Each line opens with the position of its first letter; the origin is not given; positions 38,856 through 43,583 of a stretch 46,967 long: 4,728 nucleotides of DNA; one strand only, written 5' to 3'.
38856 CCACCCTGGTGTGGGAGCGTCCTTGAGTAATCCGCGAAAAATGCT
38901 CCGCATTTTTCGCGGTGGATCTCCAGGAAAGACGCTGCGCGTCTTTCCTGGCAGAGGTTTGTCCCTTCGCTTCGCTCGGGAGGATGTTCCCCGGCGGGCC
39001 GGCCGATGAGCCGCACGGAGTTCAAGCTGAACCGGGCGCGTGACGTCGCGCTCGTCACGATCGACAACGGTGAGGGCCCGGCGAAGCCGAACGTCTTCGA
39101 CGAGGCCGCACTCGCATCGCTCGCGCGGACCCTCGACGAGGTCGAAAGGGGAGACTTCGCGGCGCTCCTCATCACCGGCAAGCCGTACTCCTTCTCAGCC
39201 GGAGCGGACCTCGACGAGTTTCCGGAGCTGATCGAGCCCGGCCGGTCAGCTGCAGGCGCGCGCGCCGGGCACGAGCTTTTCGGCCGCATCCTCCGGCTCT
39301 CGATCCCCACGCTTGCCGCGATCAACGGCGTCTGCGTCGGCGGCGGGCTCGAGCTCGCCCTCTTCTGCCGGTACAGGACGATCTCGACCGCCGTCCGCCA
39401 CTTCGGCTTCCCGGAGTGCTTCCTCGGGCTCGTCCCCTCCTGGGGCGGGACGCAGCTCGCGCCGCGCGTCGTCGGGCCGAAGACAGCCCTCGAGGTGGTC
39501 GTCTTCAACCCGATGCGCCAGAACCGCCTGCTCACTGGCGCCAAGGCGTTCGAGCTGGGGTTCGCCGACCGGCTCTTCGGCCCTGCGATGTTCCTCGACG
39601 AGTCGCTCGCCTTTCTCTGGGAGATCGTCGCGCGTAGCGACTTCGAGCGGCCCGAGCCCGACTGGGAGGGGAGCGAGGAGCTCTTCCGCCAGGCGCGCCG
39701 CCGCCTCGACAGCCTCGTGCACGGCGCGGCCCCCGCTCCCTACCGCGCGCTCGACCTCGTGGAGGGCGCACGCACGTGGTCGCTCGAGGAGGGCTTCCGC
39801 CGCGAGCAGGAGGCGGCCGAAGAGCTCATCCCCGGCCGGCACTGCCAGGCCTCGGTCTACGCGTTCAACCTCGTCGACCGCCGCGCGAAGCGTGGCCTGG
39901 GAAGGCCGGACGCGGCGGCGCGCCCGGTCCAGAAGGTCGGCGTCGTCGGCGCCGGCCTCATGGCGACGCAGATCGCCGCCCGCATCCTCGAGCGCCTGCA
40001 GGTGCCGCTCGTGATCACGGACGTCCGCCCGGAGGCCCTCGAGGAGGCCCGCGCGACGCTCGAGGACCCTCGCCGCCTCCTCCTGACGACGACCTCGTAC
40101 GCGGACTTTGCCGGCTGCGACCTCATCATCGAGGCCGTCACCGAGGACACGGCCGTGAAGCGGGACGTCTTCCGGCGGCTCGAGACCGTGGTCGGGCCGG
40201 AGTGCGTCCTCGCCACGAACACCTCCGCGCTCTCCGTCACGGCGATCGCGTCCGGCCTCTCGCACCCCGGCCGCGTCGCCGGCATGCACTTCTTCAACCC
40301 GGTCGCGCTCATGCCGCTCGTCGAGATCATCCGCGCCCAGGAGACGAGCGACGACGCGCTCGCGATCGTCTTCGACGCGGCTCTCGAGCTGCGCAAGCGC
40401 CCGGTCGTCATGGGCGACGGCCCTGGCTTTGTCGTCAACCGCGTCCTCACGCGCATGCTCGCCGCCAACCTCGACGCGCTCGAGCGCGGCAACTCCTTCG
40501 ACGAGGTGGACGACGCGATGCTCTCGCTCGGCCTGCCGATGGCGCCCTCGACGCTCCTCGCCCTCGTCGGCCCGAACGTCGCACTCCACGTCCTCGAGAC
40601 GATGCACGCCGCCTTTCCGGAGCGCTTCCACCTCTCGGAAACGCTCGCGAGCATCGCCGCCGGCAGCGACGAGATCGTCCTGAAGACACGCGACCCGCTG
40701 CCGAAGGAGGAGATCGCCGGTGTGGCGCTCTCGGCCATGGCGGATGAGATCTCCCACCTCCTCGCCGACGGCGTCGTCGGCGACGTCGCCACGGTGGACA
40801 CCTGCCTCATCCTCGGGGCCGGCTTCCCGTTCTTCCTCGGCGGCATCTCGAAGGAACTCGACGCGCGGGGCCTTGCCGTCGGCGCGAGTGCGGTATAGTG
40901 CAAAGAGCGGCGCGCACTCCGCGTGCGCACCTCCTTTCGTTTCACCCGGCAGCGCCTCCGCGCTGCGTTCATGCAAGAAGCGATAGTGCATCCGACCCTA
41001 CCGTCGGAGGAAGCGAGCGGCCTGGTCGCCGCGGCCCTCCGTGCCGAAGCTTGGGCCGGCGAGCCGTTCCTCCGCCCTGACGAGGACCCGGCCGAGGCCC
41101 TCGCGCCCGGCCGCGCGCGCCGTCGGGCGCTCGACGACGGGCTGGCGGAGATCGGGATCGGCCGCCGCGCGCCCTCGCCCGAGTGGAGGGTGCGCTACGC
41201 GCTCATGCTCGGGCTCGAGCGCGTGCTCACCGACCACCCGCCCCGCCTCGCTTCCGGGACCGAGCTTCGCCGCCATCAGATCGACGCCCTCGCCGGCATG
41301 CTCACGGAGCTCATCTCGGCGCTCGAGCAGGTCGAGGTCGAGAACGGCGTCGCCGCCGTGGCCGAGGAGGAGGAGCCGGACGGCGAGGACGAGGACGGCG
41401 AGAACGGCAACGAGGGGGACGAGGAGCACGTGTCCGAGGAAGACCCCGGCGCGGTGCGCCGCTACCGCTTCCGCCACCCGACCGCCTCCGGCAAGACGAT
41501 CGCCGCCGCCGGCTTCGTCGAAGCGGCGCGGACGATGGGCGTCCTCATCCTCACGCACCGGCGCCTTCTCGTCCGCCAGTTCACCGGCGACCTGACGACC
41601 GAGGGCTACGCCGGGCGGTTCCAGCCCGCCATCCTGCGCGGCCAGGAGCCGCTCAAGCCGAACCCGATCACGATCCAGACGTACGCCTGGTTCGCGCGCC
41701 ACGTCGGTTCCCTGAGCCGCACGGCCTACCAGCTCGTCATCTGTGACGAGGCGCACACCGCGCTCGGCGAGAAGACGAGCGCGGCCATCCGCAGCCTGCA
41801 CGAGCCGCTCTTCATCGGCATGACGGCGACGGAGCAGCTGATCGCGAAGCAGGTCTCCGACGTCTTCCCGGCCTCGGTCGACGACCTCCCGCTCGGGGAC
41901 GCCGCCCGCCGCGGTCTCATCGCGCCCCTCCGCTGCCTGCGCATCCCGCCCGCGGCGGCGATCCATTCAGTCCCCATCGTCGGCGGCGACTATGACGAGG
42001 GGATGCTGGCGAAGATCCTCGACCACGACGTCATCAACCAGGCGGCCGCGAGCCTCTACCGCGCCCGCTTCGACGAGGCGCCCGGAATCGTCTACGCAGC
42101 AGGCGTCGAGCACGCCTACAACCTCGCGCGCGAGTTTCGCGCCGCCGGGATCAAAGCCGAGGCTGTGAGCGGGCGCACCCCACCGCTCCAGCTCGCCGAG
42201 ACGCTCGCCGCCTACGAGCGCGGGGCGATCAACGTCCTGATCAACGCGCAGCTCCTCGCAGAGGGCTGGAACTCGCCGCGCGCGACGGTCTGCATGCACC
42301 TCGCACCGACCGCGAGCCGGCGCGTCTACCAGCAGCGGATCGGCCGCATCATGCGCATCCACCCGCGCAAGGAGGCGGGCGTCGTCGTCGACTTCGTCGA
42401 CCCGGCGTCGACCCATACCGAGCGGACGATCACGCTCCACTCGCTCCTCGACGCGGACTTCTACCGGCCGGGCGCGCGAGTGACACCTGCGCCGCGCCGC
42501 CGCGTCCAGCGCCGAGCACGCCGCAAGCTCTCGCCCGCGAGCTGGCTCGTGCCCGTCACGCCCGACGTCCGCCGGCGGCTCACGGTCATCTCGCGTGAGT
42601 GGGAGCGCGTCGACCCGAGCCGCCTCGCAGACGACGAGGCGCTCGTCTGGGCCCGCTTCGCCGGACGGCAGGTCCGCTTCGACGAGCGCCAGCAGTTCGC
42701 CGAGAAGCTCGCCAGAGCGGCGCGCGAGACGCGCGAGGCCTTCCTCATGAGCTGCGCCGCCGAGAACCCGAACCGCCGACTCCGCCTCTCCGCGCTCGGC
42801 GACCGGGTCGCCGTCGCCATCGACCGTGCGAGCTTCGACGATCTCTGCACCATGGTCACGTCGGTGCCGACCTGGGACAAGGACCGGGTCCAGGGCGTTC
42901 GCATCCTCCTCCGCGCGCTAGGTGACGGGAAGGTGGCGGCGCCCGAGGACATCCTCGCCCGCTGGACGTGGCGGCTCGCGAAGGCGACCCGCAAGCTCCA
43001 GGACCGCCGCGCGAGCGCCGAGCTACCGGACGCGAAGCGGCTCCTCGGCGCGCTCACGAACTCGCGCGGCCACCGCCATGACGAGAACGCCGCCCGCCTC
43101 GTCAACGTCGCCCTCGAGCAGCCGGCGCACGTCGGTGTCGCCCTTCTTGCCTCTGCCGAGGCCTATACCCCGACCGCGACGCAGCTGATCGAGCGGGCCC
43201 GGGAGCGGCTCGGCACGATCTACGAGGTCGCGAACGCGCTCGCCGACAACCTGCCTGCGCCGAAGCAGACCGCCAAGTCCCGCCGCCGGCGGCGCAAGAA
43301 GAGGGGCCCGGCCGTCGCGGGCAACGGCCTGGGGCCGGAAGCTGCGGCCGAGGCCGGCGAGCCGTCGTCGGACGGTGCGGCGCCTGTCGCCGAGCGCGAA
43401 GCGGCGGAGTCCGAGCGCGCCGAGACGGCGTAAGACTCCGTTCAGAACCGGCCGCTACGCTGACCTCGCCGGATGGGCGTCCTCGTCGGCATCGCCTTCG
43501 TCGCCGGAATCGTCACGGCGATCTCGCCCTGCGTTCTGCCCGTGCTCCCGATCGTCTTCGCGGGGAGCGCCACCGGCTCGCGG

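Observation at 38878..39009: Structured repeated element, or 43-codon micro-ORF, filling the thiolase to fadB-like junction with 4-nt overlaps at both ends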

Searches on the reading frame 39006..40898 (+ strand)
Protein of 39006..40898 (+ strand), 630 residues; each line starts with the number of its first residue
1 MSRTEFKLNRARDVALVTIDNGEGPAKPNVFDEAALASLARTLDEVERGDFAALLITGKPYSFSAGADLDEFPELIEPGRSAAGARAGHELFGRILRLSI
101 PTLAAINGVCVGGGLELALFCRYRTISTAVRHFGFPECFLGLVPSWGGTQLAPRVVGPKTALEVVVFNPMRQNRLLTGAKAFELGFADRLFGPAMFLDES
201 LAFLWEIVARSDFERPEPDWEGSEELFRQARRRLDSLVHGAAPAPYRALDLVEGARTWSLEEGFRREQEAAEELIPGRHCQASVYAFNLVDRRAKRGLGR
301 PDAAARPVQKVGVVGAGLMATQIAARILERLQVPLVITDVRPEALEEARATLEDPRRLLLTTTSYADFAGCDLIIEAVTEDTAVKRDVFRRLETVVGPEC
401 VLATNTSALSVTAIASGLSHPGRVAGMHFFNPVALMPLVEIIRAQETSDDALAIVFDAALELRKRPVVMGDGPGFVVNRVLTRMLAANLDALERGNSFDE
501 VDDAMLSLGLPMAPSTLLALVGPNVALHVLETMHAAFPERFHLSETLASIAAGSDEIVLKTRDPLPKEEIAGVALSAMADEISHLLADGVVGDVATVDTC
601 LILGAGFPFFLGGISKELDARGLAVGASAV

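Call 42: find_homologous_proteins(query=window:39006-40898:+, max_evalue=1e-30)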
Query window:39006-40898:+ (630 aa): 7897 proteins with E <= 1e-30 among 8000 candidates; the best 120 are listed.
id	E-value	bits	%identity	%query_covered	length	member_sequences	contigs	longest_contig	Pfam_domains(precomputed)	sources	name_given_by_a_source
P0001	0.0e+0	1380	100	100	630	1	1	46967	PF00378.26,PF00725.28,PF16113.11,PF02737.25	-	-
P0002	0.0e+0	1210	88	100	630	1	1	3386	PF00378.26,PF00725.28,PF16113.11,PF02737.25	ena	-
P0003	0.0e+0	1198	87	99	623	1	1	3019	PF00378.26,PF00725.28,PF16113.11,PF02737.25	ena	-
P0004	0.0e+0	1148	84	100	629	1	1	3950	PF00378.26,PF00725.28,PF16113.11,PF02737.25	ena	-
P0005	0.0e+0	1081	79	99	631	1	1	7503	PF00378.26,PF00725.28,PF16113.11,PF02737.25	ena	-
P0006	0.0e+0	1070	79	100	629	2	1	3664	PF00378.26,PF00725.28,PF16113.11,PF02737.25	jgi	-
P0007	0.0e+0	1037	77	99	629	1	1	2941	PF00378.26,PF00725.28,PF16113.11,PF02737.25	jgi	-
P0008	5.7e-286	968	72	100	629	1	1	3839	PF00378.26,PF00725.28,PF16113.11,PF02737.25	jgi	jgi:3-hydroxyacyl-CoA dehydrogenase/enoyl-CoA hydratase/carnithine racemase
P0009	6.7e-251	852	65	99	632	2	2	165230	PF00378.26,PF00725.28,PF16113.11,PF02737.25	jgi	jgi:3-hydroxyacyl-CoA dehydrogenase/enoyl-CoA hydratase/carnithine racemase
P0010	3.2e-235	800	59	99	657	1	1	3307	PF00378.26,PF00725.28,PF16113.11,PF02737.25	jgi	jgi:3-hydroxyacyl-CoA dehydrogenase/enoyl-CoA hydratase/carnithine racemase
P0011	1.6e-233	795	59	99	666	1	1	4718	PF00378.26,PF00725.28,PF16113.11,PF02737.25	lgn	-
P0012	1.3e-231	789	59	99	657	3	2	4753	PF00378.26,PF00725.28,PF16113.11,PF02737.25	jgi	jgi:3-hydroxyacyl-CoA dehydrogenase/enoyl-CoA hydratase/carnithine racemase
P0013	1.7e-231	788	60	99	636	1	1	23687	PF00378.26,PF00725.28,PF16113.11,PF02737.25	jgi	jgi:3-hydroxyacyl-CoA dehydrogenase/enoyl-CoA hydratase/carnithine racemase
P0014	1.9e-231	788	60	99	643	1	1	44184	PF00378.26,PF00725.28,PF16113.11,PF02737.25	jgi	jgi:3-hydroxyacyl-CoA dehydrogenase/enoyl-CoA hydratase/carnithine racemase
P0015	4.3e-231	787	60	99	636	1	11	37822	PF00378.26,PF00725.28,PF16113.11,PF02737.25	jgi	jgi:3-hydroxyacyl-CoA dehydrogenase/enoyl-CoA hydratase/carnithine racemase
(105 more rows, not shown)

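Call 43: find_encoding_contigs(protein=P0002, flank=1500, max_places=1)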
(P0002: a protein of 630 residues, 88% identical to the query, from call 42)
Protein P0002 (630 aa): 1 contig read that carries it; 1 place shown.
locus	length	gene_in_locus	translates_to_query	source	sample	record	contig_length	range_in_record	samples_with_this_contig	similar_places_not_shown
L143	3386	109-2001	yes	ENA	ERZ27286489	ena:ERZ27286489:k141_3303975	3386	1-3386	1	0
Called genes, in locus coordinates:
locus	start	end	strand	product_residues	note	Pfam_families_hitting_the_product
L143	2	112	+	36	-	?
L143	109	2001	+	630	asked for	PF00378:ECH_1, PF16113:ECH_2, PF02737:3HCDH_N, PF00725:3HCDH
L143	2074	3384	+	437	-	?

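Call 44: find_encoding_contigs(protein=P0005, flank=1500, max_places=1)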
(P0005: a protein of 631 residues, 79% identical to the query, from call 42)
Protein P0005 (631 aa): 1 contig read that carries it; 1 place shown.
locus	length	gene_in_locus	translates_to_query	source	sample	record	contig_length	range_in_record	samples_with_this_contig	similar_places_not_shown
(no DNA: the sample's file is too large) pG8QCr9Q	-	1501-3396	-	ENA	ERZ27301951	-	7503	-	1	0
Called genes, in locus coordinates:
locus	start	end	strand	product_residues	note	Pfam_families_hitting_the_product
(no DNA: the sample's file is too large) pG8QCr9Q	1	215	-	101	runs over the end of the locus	-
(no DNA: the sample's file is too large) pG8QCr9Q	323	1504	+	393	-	PF00108:Thiolase_N, PF02803:Thiolase_C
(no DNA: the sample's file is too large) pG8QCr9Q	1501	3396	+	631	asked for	PF00378:ECH_1, PF16113:ECH_2, PF02737:3HCDH_N, PF00725:3HCDH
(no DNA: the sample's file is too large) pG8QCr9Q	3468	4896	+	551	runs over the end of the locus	?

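Call 45: find_encoding_contigs(protein=P0008, flank=1500, max_places=1)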
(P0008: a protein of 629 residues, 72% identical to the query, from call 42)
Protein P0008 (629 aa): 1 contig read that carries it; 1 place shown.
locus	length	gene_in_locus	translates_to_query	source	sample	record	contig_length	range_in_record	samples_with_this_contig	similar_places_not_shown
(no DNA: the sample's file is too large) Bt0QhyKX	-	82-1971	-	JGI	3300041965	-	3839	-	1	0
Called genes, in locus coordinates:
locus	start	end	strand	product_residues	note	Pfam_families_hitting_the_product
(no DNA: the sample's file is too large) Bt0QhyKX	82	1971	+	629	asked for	PF00378:ECH_1, PF16113:ECH_2, PF02737:3HCDH_N, PF00725:3HCDH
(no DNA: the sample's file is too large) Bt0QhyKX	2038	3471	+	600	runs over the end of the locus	?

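Call 46: find_encoding_contigs(protein=P0009, flank=10000, max_places=1)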
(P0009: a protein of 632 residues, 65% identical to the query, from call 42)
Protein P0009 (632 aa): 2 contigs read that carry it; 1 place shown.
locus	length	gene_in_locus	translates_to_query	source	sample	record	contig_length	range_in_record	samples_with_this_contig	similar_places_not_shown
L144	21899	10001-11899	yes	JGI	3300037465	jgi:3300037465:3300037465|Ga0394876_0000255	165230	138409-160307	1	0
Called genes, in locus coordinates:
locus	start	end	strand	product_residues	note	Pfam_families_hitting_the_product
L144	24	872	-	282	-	PF04203:Sortase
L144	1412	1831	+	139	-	-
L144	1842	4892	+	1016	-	PF19077:Big_13 (faint)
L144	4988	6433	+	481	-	PF13727:CoA_binding_3, PF02397:Bac_transf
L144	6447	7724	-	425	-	-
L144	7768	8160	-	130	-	-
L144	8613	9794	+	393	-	PF00108:Thiolase_N, PF02803:Thiolase_C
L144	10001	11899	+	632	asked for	PF00378:ECH_1, PF16113:ECH_2, PF02737:3HCDH_N, PF00725:3HCDH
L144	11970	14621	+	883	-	PF04851:ResIII, PF00271:Helicase_C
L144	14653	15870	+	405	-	-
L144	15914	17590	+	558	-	PF02683:DsbD_TM, PF00578:AhpC-TSA, PF08534:Redoxin, PF17991:Thioredoxin_10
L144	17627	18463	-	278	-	PF09754:PAC2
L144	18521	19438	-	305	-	PF02628:COX15-CtaA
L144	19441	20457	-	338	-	PF00586:AIRS, PF02769:AIRS_C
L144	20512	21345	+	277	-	PF19420:DDAH_eukar, PF02274:ADI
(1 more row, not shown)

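Call 68: find_encoding_contigs(protein=P0001, flank=3000, max_places=2)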
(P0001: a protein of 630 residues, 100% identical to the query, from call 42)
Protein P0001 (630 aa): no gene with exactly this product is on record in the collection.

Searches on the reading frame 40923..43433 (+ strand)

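Call 56: search_protein_families(library=pfam, proteins=[window:40923-43433:+], max_evalue=0.001)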
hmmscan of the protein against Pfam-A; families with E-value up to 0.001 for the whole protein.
window:40923-43433:+ (836 aa): 3 families
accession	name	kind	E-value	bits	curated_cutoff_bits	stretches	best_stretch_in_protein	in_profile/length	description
PF04851.21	ResIII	-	8.7e-12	45.7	22.5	1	178-303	23-161/164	Type III restriction enzyme, res subunit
PF00271.37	Helicase_C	-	1.2e-10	42.1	23.5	1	389-479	19-109/110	Helicase conserved C-terminal domain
PF00270.35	DEAD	-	7.2e-05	23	26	1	185-303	21-159/167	DEAD/DEAH box helicase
